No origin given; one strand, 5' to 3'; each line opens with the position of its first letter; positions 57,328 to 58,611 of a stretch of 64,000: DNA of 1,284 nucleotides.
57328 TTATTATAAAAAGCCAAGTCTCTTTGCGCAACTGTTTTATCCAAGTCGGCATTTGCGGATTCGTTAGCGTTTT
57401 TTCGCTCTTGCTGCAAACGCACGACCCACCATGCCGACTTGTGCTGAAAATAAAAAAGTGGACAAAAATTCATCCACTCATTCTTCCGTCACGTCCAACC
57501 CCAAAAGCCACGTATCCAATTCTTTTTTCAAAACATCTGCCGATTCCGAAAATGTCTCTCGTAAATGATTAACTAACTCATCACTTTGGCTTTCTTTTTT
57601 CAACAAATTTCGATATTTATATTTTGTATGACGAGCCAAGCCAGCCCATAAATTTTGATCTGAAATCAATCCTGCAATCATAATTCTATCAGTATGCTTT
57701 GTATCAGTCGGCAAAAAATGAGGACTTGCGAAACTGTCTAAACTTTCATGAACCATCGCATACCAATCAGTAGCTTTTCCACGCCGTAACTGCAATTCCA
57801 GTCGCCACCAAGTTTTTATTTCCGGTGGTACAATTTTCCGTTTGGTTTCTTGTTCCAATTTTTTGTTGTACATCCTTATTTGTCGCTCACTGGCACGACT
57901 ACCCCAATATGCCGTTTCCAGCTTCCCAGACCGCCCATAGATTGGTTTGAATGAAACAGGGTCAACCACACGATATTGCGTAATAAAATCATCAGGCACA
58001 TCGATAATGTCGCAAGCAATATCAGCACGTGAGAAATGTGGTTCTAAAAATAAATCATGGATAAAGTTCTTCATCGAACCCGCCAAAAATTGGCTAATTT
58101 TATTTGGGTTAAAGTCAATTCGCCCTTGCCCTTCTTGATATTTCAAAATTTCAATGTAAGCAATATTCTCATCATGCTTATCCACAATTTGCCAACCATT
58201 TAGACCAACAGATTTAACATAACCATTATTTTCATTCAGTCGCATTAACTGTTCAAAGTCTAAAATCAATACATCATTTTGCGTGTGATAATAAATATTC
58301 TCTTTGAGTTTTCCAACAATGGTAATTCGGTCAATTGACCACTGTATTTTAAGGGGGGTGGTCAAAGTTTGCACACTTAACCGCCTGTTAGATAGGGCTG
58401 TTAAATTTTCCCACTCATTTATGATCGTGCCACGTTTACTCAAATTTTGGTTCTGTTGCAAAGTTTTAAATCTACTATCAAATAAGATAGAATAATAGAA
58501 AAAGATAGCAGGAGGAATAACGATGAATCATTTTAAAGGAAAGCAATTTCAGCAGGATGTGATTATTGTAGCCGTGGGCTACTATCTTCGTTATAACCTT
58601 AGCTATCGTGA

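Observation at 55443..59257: Whole ~2.19 kb rolling-circle plasmid captured between two direct IS1216 copies with an 8-bp target duplication; rep separated from its own RBS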

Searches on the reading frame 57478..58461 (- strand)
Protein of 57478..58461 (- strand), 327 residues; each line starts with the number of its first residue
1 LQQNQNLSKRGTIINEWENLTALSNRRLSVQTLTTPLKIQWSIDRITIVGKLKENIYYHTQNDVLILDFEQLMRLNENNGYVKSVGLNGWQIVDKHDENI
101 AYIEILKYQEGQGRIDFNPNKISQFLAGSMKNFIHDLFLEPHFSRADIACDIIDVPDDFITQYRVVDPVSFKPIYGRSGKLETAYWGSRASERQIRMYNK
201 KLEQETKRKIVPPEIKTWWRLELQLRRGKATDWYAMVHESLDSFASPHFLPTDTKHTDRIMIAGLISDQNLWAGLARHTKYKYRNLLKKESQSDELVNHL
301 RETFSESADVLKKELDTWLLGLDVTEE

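Call 5: search_protein_families(library=pfam, proteins=[window:57478-58461:-], max_evalue=0.01)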
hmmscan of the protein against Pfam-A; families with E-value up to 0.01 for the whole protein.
window:57478-58461:- (327 aa): 1 family
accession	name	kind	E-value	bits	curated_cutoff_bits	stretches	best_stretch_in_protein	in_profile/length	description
PF02486.25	Rep_trans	-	2.6e-08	34.2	29.6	1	179-237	53-109/201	Replication initiation factor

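Call 22: find_encoding_contigs(protein=window:57478-58443:-, flank=4000, max_places=10)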
Protein window:57478-58443:- (321 aa): 22 contigs read that carry it; 9 places shown.
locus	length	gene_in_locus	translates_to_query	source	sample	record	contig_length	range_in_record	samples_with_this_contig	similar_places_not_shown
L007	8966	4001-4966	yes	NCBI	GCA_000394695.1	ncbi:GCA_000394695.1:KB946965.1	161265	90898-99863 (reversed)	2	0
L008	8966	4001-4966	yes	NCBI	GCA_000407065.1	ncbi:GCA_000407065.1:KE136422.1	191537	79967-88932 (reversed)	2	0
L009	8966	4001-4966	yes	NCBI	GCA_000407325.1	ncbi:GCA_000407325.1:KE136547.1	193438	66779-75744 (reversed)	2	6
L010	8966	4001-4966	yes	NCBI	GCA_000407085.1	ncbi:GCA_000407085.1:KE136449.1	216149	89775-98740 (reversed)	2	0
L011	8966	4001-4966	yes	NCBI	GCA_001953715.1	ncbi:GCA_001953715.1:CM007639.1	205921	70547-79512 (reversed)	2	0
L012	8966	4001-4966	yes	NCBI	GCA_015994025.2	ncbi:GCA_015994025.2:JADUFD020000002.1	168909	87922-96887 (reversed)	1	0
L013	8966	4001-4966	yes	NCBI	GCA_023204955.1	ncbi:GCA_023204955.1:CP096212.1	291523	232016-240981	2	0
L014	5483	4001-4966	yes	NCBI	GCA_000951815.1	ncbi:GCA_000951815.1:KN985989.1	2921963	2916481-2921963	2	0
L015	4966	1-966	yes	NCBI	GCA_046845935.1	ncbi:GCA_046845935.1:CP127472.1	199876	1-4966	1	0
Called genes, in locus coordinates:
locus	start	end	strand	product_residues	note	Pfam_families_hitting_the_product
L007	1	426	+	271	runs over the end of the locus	PF00702:Hydrolase, PF13419:HAD_2 (weak), PF00266:Aminotran_5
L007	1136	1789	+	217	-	PF00072:Response_reg, PF00486:Trans_reg_C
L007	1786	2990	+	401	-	PF00512:HisKA (weak)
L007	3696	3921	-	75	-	-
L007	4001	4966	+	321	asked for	PF02486:Rep_trans (weak)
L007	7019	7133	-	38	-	-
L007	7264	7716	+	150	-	-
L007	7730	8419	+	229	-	-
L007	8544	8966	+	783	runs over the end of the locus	PF01471:PG_binding_1 (faint), PF08924:Rv2525c_GlyHyd-like, PF27189:YkzU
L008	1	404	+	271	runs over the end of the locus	PF00702:Hydrolase, PF13419:HAD_2 (weak), PF00266:Aminotran_5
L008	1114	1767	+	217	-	PF00072:Response_reg, PF00486:Trans_reg_C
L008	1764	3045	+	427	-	PF00512:HisKA (weak), PF02518:HATPase_c (weak)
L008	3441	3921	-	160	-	PF00665:rve, PF13610:DDE_Tnp_IS240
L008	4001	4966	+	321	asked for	PF02486:Rep_trans (weak)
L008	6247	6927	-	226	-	PF00665:rve, PF13610:DDE_Tnp_IS240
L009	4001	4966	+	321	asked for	PF02486:Rep_trans (weak)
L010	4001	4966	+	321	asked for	PF02486:Rep_trans (weak)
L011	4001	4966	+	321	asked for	PF02486:Rep_trans (weak)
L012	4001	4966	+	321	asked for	PF02486:Rep_trans (weak)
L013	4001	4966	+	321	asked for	PF02486:Rep_trans (weak)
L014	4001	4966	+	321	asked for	PF02486:Rep_trans (weak)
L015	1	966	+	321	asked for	PF02486:Rep_trans (weak)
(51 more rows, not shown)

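Call 40: search_solved_structures(query=window:57478-58443:-, max_evalue=1, show_alignments=1)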
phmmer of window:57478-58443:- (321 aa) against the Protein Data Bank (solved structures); distinct sequences matched with E-value up to 1: 2.
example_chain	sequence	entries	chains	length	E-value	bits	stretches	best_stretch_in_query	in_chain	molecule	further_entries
4cwe_A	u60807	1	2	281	1.8e-25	92.9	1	103-312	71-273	REPLICATION INITIATION PROTEIN, REPLICATION INITIATION PROTEIN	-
4cwc_A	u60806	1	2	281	4.8e-25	91.5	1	103-312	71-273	REPLICATION INITIATION PROTEIN, REPLICATION INITIATION PROTEIN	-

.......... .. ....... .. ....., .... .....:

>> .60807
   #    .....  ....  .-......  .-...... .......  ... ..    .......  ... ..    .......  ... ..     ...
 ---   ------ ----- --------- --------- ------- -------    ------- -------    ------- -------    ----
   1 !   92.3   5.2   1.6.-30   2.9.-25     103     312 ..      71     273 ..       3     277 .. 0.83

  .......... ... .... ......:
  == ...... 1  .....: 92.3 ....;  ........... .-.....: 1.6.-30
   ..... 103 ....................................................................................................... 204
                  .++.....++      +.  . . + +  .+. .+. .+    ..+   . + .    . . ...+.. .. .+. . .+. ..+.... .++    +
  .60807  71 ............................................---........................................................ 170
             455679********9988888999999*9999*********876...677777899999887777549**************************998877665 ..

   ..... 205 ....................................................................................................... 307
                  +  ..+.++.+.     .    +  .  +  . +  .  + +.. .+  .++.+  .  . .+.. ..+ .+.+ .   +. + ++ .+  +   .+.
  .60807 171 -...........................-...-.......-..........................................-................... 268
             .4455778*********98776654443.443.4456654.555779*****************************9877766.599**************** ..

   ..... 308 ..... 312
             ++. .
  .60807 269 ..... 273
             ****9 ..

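Call 41: search_protein_families(library=ncbifam, proteins=[window:57478-58443:-], max_evalue=0.1)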
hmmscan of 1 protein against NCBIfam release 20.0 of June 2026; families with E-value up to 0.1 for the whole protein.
window:57478-58443:- (321 aa): 0 families
